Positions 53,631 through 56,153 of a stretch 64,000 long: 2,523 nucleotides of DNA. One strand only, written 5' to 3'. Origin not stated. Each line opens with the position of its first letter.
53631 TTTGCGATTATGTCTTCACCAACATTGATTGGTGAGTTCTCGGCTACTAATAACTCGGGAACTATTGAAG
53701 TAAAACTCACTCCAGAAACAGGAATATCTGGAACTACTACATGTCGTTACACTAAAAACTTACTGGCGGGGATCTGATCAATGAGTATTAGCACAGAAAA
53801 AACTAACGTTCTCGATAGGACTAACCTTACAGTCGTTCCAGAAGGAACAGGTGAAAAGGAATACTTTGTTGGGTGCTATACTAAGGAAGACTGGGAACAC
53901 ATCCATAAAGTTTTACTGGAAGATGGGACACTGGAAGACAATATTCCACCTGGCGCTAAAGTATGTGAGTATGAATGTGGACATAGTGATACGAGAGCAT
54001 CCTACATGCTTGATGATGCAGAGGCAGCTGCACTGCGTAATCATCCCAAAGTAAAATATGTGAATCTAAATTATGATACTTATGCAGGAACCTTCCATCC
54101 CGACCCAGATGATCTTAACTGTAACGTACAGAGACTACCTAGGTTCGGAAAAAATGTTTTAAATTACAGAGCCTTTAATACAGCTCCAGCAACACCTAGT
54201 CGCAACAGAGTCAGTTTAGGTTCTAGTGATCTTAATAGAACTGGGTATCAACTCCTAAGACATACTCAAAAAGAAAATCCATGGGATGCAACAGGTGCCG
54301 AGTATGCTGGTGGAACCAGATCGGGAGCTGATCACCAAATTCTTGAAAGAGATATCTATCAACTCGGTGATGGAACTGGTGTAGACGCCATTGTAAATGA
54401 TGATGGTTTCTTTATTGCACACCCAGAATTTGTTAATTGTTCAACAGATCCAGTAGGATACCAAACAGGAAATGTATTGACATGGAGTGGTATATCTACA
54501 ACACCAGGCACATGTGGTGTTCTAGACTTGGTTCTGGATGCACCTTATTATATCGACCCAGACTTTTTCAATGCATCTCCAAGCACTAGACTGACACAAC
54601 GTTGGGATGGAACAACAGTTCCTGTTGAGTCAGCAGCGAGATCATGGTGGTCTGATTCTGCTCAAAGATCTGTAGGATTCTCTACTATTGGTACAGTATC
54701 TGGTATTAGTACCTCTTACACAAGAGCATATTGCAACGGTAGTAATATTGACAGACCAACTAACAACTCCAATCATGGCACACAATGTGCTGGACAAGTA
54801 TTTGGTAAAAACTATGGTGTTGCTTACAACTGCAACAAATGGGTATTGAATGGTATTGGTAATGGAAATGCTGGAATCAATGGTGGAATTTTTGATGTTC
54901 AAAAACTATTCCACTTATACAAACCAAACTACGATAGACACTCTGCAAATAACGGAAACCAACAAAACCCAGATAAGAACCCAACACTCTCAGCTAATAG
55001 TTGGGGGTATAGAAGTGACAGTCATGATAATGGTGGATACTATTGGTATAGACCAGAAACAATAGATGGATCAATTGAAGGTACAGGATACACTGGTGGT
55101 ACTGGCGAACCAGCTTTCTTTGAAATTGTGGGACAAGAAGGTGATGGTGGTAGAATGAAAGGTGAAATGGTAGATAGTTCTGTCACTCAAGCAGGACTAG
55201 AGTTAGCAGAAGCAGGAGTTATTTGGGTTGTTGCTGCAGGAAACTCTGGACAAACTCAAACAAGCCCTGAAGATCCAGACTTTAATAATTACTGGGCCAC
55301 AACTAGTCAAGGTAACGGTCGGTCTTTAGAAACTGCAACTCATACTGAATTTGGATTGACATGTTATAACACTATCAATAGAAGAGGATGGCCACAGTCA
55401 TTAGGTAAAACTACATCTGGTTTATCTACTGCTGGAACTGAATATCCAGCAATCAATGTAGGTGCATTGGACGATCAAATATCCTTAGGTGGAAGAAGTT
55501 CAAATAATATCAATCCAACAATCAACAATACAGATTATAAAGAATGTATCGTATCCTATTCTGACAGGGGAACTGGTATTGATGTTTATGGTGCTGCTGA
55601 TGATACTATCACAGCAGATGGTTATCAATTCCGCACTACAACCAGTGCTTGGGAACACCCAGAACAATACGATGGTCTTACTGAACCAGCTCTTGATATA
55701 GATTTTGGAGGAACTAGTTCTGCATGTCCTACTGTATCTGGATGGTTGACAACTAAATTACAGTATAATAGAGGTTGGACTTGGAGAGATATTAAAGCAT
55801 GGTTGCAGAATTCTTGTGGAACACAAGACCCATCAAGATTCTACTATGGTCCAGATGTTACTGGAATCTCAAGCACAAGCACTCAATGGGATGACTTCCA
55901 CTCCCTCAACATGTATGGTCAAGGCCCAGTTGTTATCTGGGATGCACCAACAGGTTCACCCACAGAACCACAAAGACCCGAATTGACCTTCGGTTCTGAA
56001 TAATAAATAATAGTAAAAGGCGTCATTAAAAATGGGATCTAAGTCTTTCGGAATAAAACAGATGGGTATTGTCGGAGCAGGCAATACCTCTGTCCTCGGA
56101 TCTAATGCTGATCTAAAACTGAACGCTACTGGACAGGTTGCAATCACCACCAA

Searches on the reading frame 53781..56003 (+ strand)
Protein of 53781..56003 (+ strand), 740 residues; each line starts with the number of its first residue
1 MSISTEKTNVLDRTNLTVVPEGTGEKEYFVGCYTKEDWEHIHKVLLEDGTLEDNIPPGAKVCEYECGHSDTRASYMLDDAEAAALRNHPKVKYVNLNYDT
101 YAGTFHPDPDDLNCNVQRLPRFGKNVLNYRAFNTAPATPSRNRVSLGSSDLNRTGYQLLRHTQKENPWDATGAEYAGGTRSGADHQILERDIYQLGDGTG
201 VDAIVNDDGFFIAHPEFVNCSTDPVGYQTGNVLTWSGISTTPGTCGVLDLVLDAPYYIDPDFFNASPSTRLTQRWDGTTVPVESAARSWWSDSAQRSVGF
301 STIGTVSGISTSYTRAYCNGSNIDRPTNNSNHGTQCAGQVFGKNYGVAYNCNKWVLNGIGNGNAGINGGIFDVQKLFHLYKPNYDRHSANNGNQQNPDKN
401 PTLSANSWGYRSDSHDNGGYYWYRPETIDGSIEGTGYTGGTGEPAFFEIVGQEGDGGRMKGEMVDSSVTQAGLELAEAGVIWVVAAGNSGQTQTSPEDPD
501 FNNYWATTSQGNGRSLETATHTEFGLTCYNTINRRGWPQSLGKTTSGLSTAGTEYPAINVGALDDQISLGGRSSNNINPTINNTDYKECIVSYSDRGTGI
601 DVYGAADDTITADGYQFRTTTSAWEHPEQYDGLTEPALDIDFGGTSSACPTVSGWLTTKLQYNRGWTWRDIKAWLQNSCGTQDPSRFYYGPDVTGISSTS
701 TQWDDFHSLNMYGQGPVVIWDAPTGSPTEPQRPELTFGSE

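Call 46: search_protein_families(library=pfam, proteins=[window:53781-56003:+], max_evalue=0.0001)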
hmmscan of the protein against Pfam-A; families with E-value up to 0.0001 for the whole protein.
window:53781-56003:+ (740 aa): 1 family
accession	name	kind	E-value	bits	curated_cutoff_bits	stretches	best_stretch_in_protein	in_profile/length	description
PF00082.27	Peptidase_S8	-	1.8e-12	47.6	21.8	1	317-715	41-288/288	Subtilase family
